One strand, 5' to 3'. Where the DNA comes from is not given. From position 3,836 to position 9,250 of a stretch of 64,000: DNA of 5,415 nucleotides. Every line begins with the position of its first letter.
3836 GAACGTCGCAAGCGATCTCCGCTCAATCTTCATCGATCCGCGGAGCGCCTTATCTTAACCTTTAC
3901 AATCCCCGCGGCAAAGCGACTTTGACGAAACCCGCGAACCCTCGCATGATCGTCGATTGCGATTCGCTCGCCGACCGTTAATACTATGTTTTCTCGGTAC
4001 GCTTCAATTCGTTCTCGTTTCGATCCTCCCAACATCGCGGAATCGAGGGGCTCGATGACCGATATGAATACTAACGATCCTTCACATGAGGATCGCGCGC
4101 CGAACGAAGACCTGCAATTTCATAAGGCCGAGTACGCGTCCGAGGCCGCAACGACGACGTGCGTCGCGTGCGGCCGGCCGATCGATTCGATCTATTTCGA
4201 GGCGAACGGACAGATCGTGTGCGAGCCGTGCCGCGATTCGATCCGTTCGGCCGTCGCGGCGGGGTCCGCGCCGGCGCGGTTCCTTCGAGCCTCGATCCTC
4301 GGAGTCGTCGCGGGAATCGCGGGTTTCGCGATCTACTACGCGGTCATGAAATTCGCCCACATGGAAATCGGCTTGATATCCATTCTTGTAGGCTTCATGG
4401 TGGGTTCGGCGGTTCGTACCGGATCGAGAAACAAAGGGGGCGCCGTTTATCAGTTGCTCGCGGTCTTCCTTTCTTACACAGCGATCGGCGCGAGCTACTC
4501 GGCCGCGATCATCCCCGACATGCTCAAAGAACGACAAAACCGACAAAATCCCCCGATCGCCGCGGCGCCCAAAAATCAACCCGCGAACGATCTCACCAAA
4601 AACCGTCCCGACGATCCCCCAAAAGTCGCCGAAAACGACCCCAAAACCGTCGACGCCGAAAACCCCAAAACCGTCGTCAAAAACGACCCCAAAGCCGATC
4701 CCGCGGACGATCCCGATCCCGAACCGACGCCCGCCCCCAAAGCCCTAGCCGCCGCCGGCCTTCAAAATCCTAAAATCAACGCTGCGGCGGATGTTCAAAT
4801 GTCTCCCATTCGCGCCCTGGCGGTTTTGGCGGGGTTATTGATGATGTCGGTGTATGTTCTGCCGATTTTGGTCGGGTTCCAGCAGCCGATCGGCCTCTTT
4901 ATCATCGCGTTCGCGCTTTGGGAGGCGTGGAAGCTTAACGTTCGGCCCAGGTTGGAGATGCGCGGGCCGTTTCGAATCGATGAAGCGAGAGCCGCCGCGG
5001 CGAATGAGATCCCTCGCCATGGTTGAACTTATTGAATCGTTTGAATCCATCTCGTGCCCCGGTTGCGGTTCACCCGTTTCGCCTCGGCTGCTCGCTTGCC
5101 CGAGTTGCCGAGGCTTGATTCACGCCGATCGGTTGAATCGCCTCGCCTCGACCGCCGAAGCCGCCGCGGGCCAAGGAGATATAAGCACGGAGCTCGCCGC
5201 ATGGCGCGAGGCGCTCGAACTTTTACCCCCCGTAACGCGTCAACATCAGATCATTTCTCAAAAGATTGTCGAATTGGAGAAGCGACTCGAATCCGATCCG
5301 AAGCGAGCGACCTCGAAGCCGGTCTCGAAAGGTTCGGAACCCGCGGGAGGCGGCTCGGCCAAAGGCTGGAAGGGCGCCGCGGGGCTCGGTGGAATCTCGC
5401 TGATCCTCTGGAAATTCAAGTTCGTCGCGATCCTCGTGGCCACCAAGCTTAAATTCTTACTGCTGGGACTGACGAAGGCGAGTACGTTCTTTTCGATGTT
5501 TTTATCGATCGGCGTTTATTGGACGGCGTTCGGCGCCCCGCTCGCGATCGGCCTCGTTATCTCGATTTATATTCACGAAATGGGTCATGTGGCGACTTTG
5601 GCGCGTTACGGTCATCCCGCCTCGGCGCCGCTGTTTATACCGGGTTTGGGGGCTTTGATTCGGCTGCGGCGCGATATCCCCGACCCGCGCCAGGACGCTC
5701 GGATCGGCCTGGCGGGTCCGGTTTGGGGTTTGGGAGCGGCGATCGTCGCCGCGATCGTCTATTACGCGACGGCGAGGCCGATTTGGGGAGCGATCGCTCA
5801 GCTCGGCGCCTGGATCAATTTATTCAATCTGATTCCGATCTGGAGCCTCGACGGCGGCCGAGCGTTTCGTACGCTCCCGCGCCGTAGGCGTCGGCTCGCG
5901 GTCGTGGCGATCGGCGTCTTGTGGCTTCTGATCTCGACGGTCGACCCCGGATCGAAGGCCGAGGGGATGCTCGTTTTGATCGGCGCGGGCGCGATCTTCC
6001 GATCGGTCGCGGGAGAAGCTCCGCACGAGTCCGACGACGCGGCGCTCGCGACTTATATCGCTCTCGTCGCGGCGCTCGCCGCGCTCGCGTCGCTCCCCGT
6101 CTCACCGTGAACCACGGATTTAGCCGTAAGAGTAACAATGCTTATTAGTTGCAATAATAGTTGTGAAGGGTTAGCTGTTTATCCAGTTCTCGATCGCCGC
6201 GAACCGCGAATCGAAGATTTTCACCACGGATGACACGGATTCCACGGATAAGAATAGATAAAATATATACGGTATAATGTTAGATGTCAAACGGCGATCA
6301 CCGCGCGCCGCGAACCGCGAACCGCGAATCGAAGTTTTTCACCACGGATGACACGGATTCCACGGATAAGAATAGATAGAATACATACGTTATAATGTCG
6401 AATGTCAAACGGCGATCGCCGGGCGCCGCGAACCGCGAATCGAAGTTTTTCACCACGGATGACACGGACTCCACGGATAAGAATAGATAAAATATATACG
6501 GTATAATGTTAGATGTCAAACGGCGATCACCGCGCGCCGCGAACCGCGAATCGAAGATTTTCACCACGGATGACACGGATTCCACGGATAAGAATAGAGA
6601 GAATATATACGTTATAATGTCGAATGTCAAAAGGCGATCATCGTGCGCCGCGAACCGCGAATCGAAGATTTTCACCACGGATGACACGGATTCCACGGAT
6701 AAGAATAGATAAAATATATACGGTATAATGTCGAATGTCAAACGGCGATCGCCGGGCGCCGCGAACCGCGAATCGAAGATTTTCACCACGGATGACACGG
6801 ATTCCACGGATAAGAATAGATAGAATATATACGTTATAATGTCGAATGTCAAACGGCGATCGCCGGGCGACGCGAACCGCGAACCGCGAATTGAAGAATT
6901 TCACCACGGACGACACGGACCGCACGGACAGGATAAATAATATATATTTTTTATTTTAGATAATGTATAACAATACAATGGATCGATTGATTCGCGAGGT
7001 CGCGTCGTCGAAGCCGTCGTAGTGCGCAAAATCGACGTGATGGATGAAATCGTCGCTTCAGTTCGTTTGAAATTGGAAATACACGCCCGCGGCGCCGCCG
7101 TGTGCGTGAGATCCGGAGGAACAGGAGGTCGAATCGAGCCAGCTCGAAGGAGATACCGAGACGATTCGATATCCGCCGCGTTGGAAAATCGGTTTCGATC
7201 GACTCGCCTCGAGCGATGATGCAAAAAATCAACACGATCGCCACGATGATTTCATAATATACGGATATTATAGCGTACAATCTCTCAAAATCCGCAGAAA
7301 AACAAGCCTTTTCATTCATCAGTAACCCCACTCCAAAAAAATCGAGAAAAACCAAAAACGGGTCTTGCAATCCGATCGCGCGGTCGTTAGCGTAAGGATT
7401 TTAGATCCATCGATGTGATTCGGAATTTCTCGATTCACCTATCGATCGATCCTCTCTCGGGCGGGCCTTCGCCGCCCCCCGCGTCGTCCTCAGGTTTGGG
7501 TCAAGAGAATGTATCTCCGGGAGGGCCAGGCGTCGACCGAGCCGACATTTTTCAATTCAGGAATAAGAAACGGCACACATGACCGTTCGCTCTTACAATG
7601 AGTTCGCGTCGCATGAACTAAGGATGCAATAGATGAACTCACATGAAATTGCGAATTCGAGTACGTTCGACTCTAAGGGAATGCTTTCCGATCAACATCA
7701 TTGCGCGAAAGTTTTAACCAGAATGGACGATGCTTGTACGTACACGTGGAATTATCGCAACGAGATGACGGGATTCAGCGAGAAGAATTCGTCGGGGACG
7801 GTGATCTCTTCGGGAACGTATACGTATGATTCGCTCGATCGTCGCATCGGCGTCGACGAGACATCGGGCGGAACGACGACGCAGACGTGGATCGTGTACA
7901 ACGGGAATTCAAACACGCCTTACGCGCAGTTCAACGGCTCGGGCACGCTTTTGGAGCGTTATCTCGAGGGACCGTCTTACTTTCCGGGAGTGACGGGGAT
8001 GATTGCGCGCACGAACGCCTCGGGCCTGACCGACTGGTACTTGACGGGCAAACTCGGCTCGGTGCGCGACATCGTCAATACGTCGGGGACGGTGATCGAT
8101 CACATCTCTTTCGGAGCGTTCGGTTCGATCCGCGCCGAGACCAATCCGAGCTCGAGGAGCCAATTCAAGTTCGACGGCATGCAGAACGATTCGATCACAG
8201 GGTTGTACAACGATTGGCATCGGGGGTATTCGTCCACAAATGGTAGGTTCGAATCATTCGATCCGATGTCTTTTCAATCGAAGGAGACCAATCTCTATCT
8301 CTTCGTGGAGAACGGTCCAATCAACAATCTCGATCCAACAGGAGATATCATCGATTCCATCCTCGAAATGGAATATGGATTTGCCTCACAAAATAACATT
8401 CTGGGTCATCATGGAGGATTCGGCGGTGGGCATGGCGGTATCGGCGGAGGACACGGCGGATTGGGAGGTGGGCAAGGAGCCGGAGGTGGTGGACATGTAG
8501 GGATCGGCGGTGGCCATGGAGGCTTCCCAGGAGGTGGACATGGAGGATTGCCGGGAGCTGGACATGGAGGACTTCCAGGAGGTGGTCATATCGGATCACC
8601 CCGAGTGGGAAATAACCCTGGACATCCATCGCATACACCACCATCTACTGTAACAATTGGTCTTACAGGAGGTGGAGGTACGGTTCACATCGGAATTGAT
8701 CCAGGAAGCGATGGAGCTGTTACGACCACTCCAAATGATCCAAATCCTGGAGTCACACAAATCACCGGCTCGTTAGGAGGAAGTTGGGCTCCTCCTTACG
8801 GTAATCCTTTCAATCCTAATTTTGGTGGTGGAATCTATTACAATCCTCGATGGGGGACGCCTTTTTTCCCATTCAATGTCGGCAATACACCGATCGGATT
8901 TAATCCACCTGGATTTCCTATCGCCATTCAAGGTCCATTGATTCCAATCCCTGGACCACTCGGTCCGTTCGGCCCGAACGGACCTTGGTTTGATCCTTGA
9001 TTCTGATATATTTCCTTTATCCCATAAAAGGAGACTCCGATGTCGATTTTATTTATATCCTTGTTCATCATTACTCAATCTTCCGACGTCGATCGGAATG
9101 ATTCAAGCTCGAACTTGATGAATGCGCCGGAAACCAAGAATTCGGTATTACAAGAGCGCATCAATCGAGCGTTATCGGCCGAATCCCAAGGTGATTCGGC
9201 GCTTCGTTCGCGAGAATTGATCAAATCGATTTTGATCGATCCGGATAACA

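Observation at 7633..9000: Orphan RHS core + Gly/His-rich C-terminal module without the RHS body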

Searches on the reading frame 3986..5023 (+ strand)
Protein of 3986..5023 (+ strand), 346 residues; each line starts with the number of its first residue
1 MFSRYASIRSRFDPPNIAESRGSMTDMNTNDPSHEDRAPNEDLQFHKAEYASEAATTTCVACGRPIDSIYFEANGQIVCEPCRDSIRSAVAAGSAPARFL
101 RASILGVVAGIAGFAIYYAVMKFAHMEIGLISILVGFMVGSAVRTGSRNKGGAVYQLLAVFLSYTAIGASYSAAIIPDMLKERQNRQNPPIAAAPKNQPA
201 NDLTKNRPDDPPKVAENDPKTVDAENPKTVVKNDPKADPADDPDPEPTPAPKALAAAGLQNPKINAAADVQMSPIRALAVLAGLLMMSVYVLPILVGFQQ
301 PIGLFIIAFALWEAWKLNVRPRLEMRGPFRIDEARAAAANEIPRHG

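Call 5: search_protein_families(library=pfam, proteins=[window:3986-5023:+], max_evalue=0.1)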
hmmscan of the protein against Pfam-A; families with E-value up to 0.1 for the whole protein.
window:3986-5023:+ (346 aa): 3 families
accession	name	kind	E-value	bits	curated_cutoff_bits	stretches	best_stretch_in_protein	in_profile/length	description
PF24458.1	DUF7573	-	0.007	16.7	30.2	1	50-84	5-38/39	Domain of unknown function (DUF7573)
PF00412.28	LIM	-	0.059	14.1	22.9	1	58-82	28-53/58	LIM domain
PF01286.23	XPA_N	-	0.097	13.2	27.1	0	57-85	2-31/32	XPA protein N-terminal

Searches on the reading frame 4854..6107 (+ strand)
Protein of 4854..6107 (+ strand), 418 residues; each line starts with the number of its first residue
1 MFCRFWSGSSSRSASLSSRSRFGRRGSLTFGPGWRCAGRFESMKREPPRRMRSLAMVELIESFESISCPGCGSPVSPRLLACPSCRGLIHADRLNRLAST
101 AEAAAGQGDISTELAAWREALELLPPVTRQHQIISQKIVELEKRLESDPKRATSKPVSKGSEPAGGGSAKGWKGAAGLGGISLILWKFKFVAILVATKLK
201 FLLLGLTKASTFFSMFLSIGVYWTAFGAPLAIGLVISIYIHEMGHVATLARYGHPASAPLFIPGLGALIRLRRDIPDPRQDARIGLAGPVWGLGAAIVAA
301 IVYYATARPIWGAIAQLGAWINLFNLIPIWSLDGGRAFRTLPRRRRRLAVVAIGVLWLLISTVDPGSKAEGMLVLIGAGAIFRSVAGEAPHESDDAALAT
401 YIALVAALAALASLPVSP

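Call 5: search_protein_families(library=pfam, proteins=[window:4854-6107:+], max_evalue=0.1)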
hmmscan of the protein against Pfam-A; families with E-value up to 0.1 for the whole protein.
window:4854-6107:+ (418 aa): 5 families
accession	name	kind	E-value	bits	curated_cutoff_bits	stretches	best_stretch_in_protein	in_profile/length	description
PF02163.28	Peptidase_M50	-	5.1e-16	59.1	27.2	2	230-304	2-101/221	Peptidase family M50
PF13248.11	Zn_ribbon_3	-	0.0032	17.3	27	1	66-85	3-22/26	zinc-ribbon domain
PF12773.13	DZR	-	0.026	15.1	27.3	1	65-85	24-44/45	Double zinc ribbon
PF07282.18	Cas12f1-like_TNB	-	0.055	14.1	26.3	0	62-92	25-53/60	Cas12f1-like, TNB domain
PF12172.15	zf-ChsH2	-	0.074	13.3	23.2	0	68-87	14-33/37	ChsH2, rubredoxin-like zinc ribbon domain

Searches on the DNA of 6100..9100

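Call 24: search_rna_families(source=window, start=6100, end=9100, threshold=evalue, max_evalue=5)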
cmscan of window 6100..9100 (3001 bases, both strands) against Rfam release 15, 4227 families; matches with E-value up to 5: 0.
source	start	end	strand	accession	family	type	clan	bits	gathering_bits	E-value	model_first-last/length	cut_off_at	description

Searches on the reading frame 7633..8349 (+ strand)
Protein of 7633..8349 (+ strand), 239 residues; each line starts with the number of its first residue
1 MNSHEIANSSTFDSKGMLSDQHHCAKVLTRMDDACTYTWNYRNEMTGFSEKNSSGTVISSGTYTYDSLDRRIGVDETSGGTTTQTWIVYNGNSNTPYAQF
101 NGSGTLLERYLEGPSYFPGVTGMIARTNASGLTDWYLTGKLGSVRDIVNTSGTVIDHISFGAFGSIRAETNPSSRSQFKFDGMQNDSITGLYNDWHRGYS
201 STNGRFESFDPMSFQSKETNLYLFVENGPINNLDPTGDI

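Call 17: find_related_loci(query=window:7633-8349:+, collection=genome_contigs, flank=10000)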
Query window:7633-8349:+ (239 aa) in genome_contigs; peptide patterns used: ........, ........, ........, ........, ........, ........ (x = any residue, [..] = any of these).
35 stretches matched a pattern; 7 encode a relative of the query (tblastn E <= 1e-3); 7 distinct loci.
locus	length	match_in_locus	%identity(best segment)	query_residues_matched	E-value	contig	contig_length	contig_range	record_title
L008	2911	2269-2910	79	1-214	2e-120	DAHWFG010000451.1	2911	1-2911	MAG TPA_asm: Isosphaeraceae bacterium isolate clean926 k141_1318459, whole genome shotgun sequence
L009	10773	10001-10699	70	1-239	1e-106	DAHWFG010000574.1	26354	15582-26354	MAG TPA_asm: Isosphaeraceae bacterium isolate clean926 k141_1562242, whole genome shotgun sequence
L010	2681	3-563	80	51-237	9e-102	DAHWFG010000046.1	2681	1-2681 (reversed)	MAG TPA_asm: Isosphaeraceae bacterium isolate clean926 k141_1136550, whole genome shotgun sequence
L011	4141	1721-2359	72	25-237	1e-93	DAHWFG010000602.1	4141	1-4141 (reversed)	MAG TPA_asm: Isosphaeraceae bacterium isolate clean926 k141_222926, whole genome shotgun sequence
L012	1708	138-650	75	67-237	1e-87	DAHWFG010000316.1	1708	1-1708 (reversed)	MAG TPA_asm: Isosphaeraceae bacterium isolate clean926 k141_55187, whole genome shotgun sequence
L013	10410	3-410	81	94-229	3e-72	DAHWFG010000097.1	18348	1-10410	MAG TPA_asm: Isosphaeraceae bacterium isolate clean926 k141_16303, whole genome shotgun sequence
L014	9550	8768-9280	67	67-237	1e-69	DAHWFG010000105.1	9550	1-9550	MAG TPA_asm: Isosphaeraceae bacterium isolate clean926 k141_1029589, whole genome shotgun sequence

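Call 36: search_protein_families(library=pfam, proteins=[L009:8633-10771:+], max_evalue=1)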
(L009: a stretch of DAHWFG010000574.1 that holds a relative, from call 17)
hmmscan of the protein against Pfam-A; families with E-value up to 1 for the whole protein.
L009:8633-10771:+ (713 aa): 4 families
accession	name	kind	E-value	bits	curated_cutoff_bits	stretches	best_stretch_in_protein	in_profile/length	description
PF05593.20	RHS_repeat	-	7.1e-13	49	22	4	468-496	1-29/38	RHS Repeat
PF14427.12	Pput2613-deam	-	0.058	13.6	25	0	66-115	10-58/118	Pput_2613-like deaminase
PF12866.13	DUF3823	-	0.13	13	27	1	390-446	21-85/90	Protein of unknown function (DUF3823) N-terminal domain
PF09953.15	DUF2187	-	0.24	11.8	24.7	1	482-527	6-50/60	Uncharacterized protein conserved in bacteria (DUF2187)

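Call 53: find_homologous_proteins(query=L009:8633-10072:+, max_evalue=0.001)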
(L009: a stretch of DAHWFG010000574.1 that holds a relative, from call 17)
Query L009:8633-10072:+ (480 aa): 39 proteins with E <= 0.001 among 8000 candidates.
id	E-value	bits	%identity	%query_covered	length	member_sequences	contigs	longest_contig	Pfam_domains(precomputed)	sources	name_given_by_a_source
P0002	3.3e-60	223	86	29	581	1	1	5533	PF05593.20,PF25023.2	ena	-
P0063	9.3e-32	129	44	38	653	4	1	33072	PF05593.20,PF25023.2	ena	-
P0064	1.4e-31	128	43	35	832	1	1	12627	PF05593.20,PF25023.2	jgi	jgi:RHS repeat-associated protein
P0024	1.4e-31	128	58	30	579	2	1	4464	PF05593.20,PF25023.2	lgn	-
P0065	2.8e-30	124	45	38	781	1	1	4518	PF05593.20,PF25023.2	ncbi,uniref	ncbi:RHS repeat protein, partial [Aquisphaera insulae]|uniref:RHS repeat protein n=1 Tax=Aquisphaera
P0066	2.7e-29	121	43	38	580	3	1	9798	PF05593.20,PF25023.2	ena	-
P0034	1.6e-28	118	49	33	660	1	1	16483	PF05593.20,PF25023.2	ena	-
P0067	1.5e-27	115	36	40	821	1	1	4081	PF15283.13,PF05593.20,PF25023.2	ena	-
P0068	3.3e-27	114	46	34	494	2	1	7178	PF15283.13,PF05593.20,PF25023.2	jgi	jgi:YD repeat-containing protein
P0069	2.0e-26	111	49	33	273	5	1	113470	PF05593.20,PF25023.2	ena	-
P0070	6.5e-26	110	43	38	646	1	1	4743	PF05593.20,PF25023.2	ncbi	-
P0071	1.1e-25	109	49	31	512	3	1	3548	PF05593.20,PF25023.2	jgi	jgi:RHS repeat-associated protein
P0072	4.5e-23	100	41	29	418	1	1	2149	PF15283.13,PF05593.20,PF25023.2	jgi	-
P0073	6.1e-19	87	40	35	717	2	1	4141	PF15283.13,PF05593.20,PF25023.2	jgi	jgi:RHS repeat-associated protein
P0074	1.6e-18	85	36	37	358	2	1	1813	PF05593.20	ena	-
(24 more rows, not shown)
